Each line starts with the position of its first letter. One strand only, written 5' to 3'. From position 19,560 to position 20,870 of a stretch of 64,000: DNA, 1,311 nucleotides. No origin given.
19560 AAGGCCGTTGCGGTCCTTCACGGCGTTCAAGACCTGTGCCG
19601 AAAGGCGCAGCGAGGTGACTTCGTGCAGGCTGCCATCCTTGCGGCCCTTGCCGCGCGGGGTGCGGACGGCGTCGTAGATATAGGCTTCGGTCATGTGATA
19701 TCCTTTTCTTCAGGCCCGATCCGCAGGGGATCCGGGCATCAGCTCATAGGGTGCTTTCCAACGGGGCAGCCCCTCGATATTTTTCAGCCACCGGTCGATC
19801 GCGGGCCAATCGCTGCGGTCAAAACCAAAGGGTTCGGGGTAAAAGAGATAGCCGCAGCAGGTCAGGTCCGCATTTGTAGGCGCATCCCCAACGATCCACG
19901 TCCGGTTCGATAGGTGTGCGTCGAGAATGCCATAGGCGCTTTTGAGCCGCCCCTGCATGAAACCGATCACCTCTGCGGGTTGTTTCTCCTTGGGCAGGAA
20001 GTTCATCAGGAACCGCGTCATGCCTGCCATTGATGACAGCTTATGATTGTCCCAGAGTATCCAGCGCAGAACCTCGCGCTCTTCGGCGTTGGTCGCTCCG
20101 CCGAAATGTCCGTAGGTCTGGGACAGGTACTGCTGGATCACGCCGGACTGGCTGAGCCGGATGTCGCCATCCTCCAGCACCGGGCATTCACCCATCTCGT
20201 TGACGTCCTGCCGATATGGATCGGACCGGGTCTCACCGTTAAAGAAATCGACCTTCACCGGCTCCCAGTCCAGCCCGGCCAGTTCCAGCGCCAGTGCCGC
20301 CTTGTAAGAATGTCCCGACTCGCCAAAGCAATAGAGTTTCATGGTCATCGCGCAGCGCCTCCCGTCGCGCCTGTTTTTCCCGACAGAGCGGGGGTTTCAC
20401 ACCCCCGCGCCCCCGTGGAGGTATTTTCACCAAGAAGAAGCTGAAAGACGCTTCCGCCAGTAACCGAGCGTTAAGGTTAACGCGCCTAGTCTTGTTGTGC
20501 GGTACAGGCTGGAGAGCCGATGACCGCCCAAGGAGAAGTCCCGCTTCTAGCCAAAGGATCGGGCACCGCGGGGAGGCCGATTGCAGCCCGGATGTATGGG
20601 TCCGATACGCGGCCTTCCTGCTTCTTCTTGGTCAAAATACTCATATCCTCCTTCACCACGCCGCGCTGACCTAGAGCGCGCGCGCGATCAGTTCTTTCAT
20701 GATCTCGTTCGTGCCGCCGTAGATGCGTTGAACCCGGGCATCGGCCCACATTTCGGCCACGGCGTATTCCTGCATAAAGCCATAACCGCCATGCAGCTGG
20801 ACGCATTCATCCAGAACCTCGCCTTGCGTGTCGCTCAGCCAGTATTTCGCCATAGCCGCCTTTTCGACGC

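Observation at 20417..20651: Inverted pair of a 20-21 nt motif, each preceded by a Shine-Dalgarno sequence, bounding a ~235-bp intergenic element, with a third copy 15 kb away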

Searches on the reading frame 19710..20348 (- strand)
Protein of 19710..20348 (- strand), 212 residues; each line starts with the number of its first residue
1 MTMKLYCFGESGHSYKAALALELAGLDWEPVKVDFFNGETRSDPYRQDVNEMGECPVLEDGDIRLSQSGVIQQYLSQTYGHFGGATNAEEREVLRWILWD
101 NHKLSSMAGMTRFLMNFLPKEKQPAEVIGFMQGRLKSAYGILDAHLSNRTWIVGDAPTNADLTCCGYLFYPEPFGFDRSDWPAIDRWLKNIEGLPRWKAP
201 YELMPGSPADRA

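Call 12: find_encoding_contigs(protein=window:19710-20348:-, flank=3000, max_places=6)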
Protein window:19710-20348:- (212 aa): no gene with exactly this product is on record in the collection.

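Call 13: find_encoding_contigs(protein=window:19710-20342:-, flank=3000, max_places=6)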
Protein window:19710-20342:- (210 aa): no gene with exactly this product is on record in the collection.

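Call 14: find_homologous_proteins(query=window:19710-20342:-, max_evalue=1e-40)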
Query window:19710-20342:- (210 aa): 7918 proteins with E <= 1e-40 among 8000 candidates; the best 120 are listed.
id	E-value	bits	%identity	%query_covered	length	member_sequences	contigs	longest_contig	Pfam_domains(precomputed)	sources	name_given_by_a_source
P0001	6.9e-129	446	88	100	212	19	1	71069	PF13417.13,PF02798.27,PF00043.31,PF13409.13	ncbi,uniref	ncbi:glutathione S-transferase family protein [Antarctobacter jejuensis]|uniref:glutathione S-transf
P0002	5.7e-127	440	86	100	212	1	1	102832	PF13417.13,PF02798.27,PF00043.31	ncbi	-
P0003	1.5e-124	432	85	100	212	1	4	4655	PF13417.13,PF02798.27,PF00043.31,PF13409.13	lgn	-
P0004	5.8e-124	430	85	100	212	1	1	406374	PF13417.13,PF02798.27,PF00043.31,PF13409.13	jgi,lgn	jgi:glutathione S-transferase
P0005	1.5e-123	429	86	100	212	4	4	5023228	PF13417.13,PF02798.27,PF00043.31,PF13409.13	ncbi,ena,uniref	ncbi:glutathione S-transferase family protein [Mameliella sp.]|uniref:glutathione S-transferase fami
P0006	2.2e-123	428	84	100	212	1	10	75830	PF13417.13,PF02798.27,PF00043.31,PF13409.13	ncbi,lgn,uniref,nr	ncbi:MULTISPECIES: glutathione S-transferase family protein [Mameliella]|uniref:Glutathione S-transf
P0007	2.3e-123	428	84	100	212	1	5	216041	PF13417.13,PF02798.27,PF00043.31,PF13409.13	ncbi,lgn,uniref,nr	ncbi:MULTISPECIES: glutathione S-transferase family protein [Mameliella]|uniref:glutathione S-transf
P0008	3.0e-123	428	84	100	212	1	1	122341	PF13417.13,PF02798.27,PF00043.31,PF13409.13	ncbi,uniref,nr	ncbi:glutathione S-transferase family protein [Mameliella alba]|uniref:glutathione S-transferase fam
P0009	7.3e-123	426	85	100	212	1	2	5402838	PF13417.13,PF02798.27,PF00043.31,PF13409.13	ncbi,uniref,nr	ncbi:glutathione S-transferase [Mameliella alba]|uniref:glutathione S-transferase family protein n=1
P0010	2.7e-122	425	84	100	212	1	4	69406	PF13417.13,PF02798.27,PF00043.31,PF13409.13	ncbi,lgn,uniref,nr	ncbi:glutathione S-transferase [Mameliella alba]|uniref:glutathione S-transferase family protein n=1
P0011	2.2e-121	422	84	100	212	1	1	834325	PF13417.13,PF02798.27,PF00043.31,PF13409.13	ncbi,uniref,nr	ncbi:glutathione S-transferase family protein [Sagittula salina]|uniref:Glutathione S-transferase n=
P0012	8.1e-120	416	81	100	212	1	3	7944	PF13417.13,PF02798.27,PF00043.31,PF13409.13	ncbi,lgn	-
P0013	8.6e-119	413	82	100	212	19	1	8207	PF13417.13,PF02798.27,PF00043.31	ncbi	-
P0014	1.7e-117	409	82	100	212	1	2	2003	PF13417.13,PF02798.27,PF00043.31,PF13409.13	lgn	-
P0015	1.1e-116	406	81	100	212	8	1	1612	PF13417.13,PF02798.27,PF00043.31,PF13409.13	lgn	-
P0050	1.7e-110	386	77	100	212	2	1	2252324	PF13417.13,PF02798.27,PF00043.31,PF13409.13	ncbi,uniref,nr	ncbi:glutathione S-transferase N-terminal domain-containing protein [Thalassococcus sp. CAU 1522]|un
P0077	5.4e-109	381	75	100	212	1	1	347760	PF13417.13,PF02798.27,PF00043.31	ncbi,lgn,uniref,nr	ncbi:glutathione S-transferase [Roseobacter cerasinus]|uniref:Glutathione S-transferase n=1 Tax=Rose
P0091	2.0e-108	379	76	100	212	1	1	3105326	PF13417.13,PF02798.27,PF00043.31,PF13409.13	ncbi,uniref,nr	ncbi:glutathione S-transferase family protein [Shimia biformata]|uniref:glutathione S-transferase fa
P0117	6.6e-108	377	74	100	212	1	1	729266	PF02798.27,PF00043.31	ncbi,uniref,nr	ncbi:glutathione S-transferase family protein [Salipiger bermudensis]|uniref:glutathione S-transfera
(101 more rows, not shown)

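Call 15: find_encoding_contigs(protein=P0001, flank=2500, max_places=1)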
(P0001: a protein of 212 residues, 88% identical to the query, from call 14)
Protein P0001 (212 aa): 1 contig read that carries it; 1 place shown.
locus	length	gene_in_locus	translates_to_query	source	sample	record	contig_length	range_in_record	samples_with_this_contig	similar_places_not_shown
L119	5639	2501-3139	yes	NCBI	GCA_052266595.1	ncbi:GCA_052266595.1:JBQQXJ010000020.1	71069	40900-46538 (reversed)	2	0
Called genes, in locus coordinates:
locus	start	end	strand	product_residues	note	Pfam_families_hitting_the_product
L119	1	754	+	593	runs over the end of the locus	PF02771:Acyl-CoA_dh_N, PF02770:Acyl-CoA_dh_M, PF00441:Acyl-CoA_dh_1, PF22924:ACOX_C_alpha1 (weak), PF12806:Acyl-CoA_dh_C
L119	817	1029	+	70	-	-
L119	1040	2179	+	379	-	PF02771:Acyl-CoA_dh_N, PF02770:Acyl-CoA_dh_M, PF00441:Acyl-CoA_dh_1, PF08028:Acyl-CoA_dh_2, PF22924:ACOX_C_alpha1 (weak)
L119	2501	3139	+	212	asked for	PF02798:GST_N, PF13417:GST_N_3 (weak), PF13409:GST_N_2 (weak), PF00043:GST_C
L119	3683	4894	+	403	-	PF00108:Thiolase_N, PF02803:Thiolase_C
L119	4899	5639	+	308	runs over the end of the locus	-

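Call 16: find_encoding_contigs(protein=P0002, flank=2500, max_places=1)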
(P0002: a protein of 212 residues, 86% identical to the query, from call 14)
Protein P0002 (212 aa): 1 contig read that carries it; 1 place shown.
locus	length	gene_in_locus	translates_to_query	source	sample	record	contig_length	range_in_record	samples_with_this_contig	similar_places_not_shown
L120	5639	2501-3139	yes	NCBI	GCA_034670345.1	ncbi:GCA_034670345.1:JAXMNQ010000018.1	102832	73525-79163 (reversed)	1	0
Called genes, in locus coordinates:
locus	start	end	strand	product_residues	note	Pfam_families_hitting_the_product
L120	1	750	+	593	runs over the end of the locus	PF02771:Acyl-CoA_dh_N, PF02770:Acyl-CoA_dh_M, PF00441:Acyl-CoA_dh_1, PF22924:ACOX_C_alpha1 (weak), PF12806:Acyl-CoA_dh_C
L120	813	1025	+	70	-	-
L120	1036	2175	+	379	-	PF02771:Acyl-CoA_dh_N, PF02770:Acyl-CoA_dh_M, PF00441:Acyl-CoA_dh_1, PF08028:Acyl-CoA_dh_2, PF22924:ACOX_C_alpha1 (weak)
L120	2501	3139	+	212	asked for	PF02798:GST_N, PF13417:GST_N_3 (faint), PF00043:GST_C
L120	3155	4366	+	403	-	PF00108:Thiolase_N, PF02803:Thiolase_C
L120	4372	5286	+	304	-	-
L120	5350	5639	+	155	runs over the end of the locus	PF07883:Cupin_2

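Call 17: find_encoding_contigs(protein=P0009, flank=2500, max_places=1)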
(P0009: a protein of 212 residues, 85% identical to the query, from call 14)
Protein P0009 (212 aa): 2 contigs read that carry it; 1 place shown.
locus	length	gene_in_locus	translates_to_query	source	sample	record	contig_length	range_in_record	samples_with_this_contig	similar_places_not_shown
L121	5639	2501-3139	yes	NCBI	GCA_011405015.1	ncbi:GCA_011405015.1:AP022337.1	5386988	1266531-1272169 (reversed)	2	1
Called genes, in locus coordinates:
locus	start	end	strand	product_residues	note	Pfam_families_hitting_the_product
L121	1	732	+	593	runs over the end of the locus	PF02771:Acyl-CoA_dh_N, PF02770:Acyl-CoA_dh_M, PF00441:Acyl-CoA_dh_1, PF22924:ACOX_C_alpha1 (faint), PF12806:Acyl-CoA_dh_C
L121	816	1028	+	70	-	-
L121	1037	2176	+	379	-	PF02771:Acyl-CoA_dh_N, PF02770:Acyl-CoA_dh_M, PF00441:Acyl-CoA_dh_1, PF08028:Acyl-CoA_dh_2, PF22924:ACOX_C_alpha1 (weak)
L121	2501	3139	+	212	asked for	PF02798:GST_N, PF13417:GST_N_3 (weak), PF13409:GST_N_2 (weak), PF00043:GST_C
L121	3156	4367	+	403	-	PF00108:Thiolase_N, PF02803:Thiolase_C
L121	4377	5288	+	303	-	-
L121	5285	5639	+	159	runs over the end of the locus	-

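Call 18: find_encoding_contigs(protein=P0011, flank=2500, max_places=1)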
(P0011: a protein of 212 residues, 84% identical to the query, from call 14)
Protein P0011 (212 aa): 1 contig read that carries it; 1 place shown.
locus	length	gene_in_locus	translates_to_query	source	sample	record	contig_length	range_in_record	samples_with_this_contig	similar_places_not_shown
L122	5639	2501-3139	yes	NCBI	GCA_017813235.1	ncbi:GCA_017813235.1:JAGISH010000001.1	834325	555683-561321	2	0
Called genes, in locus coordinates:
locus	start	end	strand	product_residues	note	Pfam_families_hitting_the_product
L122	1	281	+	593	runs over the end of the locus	PF02771:Acyl-CoA_dh_N, PF02770:Acyl-CoA_dh_M, PF00441:Acyl-CoA_dh_1, PF22924:ACOX_C_alpha1 (weak), PF12806:Acyl-CoA_dh_C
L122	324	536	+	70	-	-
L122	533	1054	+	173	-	-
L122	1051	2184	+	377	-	PF02771:Acyl-CoA_dh_N, PF02770:Acyl-CoA_dh_M, PF00441:Acyl-CoA_dh_1, PF08028:Acyl-CoA_dh_2, PF22924:ACOX_C_alpha1 (weak)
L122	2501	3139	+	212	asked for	PF02798:GST_N, PF13417:GST_N_3 (weak), PF13409:GST_N_2 (weak), PF00043:GST_C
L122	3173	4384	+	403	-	PF00108:Thiolase_N, PF02803:Thiolase_C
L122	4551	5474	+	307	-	PF07883:Cupin_2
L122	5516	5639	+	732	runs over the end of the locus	PF00378:ECH_1, PF16113:ECH_2, PF02737:3HCDH_N, PF03446:NAD_binding_2 (weak), PF00725:3HCDH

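Call 42: find_encoding_contigs(protein=P0117, flank=2500, max_places=1)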
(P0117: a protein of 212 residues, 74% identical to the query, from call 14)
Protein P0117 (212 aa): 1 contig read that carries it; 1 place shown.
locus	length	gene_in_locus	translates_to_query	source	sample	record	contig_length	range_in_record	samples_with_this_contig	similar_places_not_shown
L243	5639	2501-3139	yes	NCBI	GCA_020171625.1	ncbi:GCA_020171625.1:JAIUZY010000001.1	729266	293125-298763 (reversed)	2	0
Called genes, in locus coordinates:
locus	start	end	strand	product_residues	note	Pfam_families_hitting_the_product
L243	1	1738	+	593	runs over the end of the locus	PF02771:Acyl-CoA_dh_N, PF02770:Acyl-CoA_dh_M, PF00441:Acyl-CoA_dh_1, PF12806:Acyl-CoA_dh_C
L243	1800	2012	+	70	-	-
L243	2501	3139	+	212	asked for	PF02798:GST_N, PF00043:GST_C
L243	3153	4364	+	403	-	PF00108:Thiolase_N, PF02803:Thiolase_C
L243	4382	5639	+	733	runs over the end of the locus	PF00378:ECH_1, PF16113:ECH_2, PF02737:3HCDH_N, PF00725:3HCDH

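Call 43: find_encoding_contigs(protein=P0077, flank=2500, max_places=1)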
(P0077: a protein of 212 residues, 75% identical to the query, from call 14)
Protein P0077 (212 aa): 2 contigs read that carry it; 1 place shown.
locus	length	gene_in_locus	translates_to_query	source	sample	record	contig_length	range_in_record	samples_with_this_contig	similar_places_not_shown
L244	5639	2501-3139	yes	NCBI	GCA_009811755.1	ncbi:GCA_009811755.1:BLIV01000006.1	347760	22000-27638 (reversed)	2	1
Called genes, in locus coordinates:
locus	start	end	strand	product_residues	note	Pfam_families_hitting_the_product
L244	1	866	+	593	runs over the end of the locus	PF02771:Acyl-CoA_dh_N, PF02770:Acyl-CoA_dh_M, PF00441:Acyl-CoA_dh_1, PF22924:ACOX_C_alpha1 (weak), PF12806:Acyl-CoA_dh_C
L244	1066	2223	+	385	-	PF02771:Acyl-CoA_dh_N, PF02770:Acyl-CoA_dh_M, PF00441:Acyl-CoA_dh_1, PF08028:Acyl-CoA_dh_2, PF22924:ACOX_C_alpha1 (weak)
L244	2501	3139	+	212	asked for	PF02798:GST_N, PF13417:GST_N_3 (weak), PF00043:GST_C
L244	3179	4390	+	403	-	PF00108:Thiolase_N, PF02803:Thiolase_C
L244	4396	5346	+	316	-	-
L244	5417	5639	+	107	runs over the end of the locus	-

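Call 44: find_encoding_contigs(protein=P0091, flank=2500, max_places=1)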
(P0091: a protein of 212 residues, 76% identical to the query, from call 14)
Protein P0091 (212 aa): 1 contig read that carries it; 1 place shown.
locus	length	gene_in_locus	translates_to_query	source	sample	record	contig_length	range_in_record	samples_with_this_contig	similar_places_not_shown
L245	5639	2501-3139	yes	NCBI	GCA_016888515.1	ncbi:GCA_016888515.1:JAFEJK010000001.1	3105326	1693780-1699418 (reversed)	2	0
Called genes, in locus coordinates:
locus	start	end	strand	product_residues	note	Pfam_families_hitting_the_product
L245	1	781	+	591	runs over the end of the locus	PF02771:Acyl-CoA_dh_N, PF02770:Acyl-CoA_dh_M, PF00441:Acyl-CoA_dh_1, PF08028:Acyl-CoA_dh_2 (weak), PF22924:ACOX_C_alpha1 (weak), PF12806:Acyl-CoA_dh_C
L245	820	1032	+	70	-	-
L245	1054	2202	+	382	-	PF02771:Acyl-CoA_dh_N, PF02770:Acyl-CoA_dh_M, PF00441:Acyl-CoA_dh_1, PF22924:ACOX_C_alpha1 (weak), PF08028:Acyl-CoA_dh_2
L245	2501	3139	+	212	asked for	PF02798:GST_N, PF13417:GST_N_3 (weak), PF13409:GST_N_2 (weak), PF00043:GST_C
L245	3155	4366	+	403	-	PF00108:Thiolase_N, PF02803:Thiolase_C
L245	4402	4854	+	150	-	-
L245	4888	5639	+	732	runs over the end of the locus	PF00378:ECH_1, PF16113:ECH_2, PF02737:3HCDH_N, PF03446:NAD_binding_2 (weak), PF00725:3HCDH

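Call 45: find_encoding_contigs(protein=P0050, flank=2500, max_places=1)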
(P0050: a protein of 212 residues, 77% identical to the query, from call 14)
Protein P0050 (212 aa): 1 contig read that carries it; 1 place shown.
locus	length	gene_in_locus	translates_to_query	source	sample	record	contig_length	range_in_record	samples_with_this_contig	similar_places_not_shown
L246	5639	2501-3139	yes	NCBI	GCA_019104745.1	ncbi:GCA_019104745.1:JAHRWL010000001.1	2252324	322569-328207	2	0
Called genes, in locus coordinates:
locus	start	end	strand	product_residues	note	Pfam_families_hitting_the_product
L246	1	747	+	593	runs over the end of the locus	PF02771:Acyl-CoA_dh_N, PF02770:Acyl-CoA_dh_M, PF00441:Acyl-CoA_dh_1, PF22924:ACOX_C_alpha1 (weak), PF12806:Acyl-CoA_dh_C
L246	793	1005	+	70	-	-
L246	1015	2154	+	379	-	PF02771:Acyl-CoA_dh_N, PF02770:Acyl-CoA_dh_M, PF00441:Acyl-CoA_dh_1, PF08028:Acyl-CoA_dh_2, PF22924:ACOX_C_alpha1 (weak)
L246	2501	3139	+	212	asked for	PF02798:GST_N, PF13417:GST_N_3 (faint), PF13409:GST_N_2 (faint), PF00043:GST_C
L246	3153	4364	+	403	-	PF00108:Thiolase_N, PF02803:Thiolase_C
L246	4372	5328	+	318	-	-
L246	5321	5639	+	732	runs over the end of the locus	PF00378:ECH_1, PF16113:ECH_2, PF02737:3HCDH_N, PF00725:3HCDH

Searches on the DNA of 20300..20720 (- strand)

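Call 21: search_rna_families(source=window, start=20300, end=20720, threshold=evalue, max_evalue=10, show_alignments=3)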
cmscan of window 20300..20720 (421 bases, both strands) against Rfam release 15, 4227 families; matches with E-value up to 10: 1.
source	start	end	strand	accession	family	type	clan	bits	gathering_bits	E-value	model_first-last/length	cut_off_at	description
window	20348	20429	+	RF02837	anti-hemB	Gene; sRNA;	-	13.4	49.5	1.6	1-81/81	no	Burkholderia RNA 7 (anti-hemB)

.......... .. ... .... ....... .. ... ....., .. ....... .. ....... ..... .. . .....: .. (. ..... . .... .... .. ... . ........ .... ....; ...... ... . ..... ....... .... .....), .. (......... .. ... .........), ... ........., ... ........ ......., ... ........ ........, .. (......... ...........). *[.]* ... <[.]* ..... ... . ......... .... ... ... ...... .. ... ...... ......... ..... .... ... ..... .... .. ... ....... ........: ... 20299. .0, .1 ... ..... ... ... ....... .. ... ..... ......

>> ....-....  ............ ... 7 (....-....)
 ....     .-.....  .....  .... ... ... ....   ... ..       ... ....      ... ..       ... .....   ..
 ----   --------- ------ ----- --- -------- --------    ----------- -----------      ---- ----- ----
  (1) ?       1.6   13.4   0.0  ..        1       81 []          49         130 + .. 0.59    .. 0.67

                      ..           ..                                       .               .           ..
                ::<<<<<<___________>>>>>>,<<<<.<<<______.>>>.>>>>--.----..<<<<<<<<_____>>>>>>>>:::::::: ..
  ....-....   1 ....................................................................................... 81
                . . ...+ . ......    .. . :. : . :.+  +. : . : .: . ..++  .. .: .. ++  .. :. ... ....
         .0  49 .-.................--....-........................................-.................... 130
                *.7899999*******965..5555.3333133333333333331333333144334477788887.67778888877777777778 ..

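Call 30: search_dna_similar(query=window:20395-20665:-, collection=plasmids, mode=distant, max_evalue=0.001, max_rows=30)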
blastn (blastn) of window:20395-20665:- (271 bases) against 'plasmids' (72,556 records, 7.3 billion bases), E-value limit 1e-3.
Records with a match: 9; places in all: 13; records where one place covers at least 80% of the query: 0.
Best place of each record, by identity: 90-95% 3; 80-90% 5; 60-80% 1.
By first word of the organism name: Paracoccus 5; Thiothrix 2; Thalassococcus 1; Azospirillum 1.
By predicted mobility (MOB-suite, as given by PLSDB): non-mobilizable 5; conjugative 3; mobilizable 1.
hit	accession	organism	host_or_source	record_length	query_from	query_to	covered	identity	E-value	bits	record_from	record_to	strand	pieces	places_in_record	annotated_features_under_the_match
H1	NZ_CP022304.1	Thalassococcus sp. S3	-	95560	123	245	45%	76.8%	1e-11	78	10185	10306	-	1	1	none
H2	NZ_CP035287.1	Paracoccus versutus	whole organism,soil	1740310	126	184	22%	88.1%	4e-11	76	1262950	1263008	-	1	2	none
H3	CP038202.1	Paracoccus ferrooxidans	single cell,bioreactor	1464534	126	184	22%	88.1%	4e-11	76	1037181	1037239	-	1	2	none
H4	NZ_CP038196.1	Paracoccus versutus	single cell,soil adjacent to the roots ...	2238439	126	184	22%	88.1%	4e-11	76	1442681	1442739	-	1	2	none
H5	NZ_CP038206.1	Paracoccus pantotrophus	single cell,soil associated with ...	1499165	126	183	21%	87.9%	1e-10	74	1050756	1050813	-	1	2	none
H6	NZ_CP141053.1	Paracoccus denitrificans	-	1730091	126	167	15%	92.9%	2e-7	64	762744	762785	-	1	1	none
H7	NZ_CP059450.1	Azospirillum brasilense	Prokaryotes,soil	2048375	138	176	14%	92.3%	1e-4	55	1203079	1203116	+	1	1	none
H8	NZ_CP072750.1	Thiothrix fructosivorans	cell culture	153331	127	167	15%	87.8%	5e-4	53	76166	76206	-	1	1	none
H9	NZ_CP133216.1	Thiothrix subterranea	hydrogen sulfide spring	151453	130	169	15%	90.0%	4e-5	55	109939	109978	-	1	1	none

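Call 55: get_annotated_region(hit=H1, flank=2500)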
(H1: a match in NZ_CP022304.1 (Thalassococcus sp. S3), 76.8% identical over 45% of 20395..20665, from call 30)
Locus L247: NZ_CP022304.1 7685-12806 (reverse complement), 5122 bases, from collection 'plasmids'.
description: Thalassococcus sp. S3 plasmid pS3A, complete sequence
organism: Thalassococcus sp. S3 (NCBI taxid 2017482)
taxonomy: Bacteria; Pseudomonadota; Alphaproteobacteria; Rhodobacterales; Roseobacteraceae; Thalassococcus; Thalassococcus sp. S3
host: -; source: -; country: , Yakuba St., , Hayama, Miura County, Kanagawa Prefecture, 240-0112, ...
typing (MOB-suite, as given by PLSDB): non-mobilizable
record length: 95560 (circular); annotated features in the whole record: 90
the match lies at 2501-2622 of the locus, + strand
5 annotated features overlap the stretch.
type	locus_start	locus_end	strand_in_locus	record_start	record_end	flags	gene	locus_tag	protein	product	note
CDS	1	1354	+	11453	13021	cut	crtI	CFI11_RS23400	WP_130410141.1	1-hydroxycarotenoid 3,4-desaturase CrtD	GO:0016117 - carotenoid biosynthetic process [Evidence IEA]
CDS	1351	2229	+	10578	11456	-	-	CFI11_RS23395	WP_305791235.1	carotenoid 1,2-hydratase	-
CDS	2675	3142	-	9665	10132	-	-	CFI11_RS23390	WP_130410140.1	TspO/MBR family protein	-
CDS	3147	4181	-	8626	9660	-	-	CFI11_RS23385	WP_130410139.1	15-cis-phytoene synthase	GO:0008299 - isoprenoid biosynthetic process [Evidence IEA]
CDS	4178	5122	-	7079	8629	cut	-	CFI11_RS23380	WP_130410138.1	phytoene desaturase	-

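Call 56: get_annotated_region(hit=H8, flank=2500)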
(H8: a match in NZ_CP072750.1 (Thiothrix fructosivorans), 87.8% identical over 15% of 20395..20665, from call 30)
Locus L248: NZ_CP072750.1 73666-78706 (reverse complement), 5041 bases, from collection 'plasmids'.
description: Thiothrix fructosivorans strain ATCC 49748 plasmid pTfr153, complete sequence
organism: Thiothrix fructosivorans (NCBI taxid 111770)
taxonomy: Bacteria; Pseudomonadota; Gammaproteobacteria; Thiotrichales; Thiotrichaceae; Thiothrix; Thiothrix fructosivorans
host: -; source: cell culture; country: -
typing (MOB-suite, as given by PLSDB): non-mobilizable
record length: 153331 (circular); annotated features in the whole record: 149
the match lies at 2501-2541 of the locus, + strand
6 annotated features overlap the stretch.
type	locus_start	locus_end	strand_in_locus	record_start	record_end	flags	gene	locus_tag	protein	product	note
CDS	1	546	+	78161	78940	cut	-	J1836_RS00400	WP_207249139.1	ParA family protein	-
CDS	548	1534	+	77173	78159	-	-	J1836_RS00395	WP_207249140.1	ParB/RepB/Spo0J family partition protein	GO:0007059 - chromosome segregation [Evidence IEA]; GO:0000910 - cytokinesis [Evidence IEA]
CDS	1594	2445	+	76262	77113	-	dinD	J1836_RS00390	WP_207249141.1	DNA damage-inducible protein D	-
CDS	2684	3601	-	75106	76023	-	-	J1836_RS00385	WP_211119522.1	zincin-like metallopeptidase domain-containing protein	-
CDS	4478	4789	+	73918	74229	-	-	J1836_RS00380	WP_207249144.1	hypothetical protein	-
CDS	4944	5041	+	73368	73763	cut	-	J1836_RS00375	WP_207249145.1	hypothetical protein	-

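Call 57: get_annotated_region(hit=H6, flank=2500)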
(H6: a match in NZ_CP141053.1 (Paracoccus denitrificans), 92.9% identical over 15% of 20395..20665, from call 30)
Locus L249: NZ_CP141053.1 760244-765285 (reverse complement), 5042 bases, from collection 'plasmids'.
description: Paracoccus denitrificans strain HAMBI_2443 plasmid unnamed1, complete sequence
organism: Paracoccus denitrificans (NCBI taxid 266)
taxonomy: Bacteria; Pseudomonadota; Alphaproteobacteria; Rhodobacterales; Paracoccaceae; Paracoccus; Paracoccus denitrificans
host: -; source: -; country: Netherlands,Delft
typing (MOB-suite, as given by PLSDB): conjugative; replicon rep_cluster_746; relaxase MOBP; mating-pair formation MPF_T
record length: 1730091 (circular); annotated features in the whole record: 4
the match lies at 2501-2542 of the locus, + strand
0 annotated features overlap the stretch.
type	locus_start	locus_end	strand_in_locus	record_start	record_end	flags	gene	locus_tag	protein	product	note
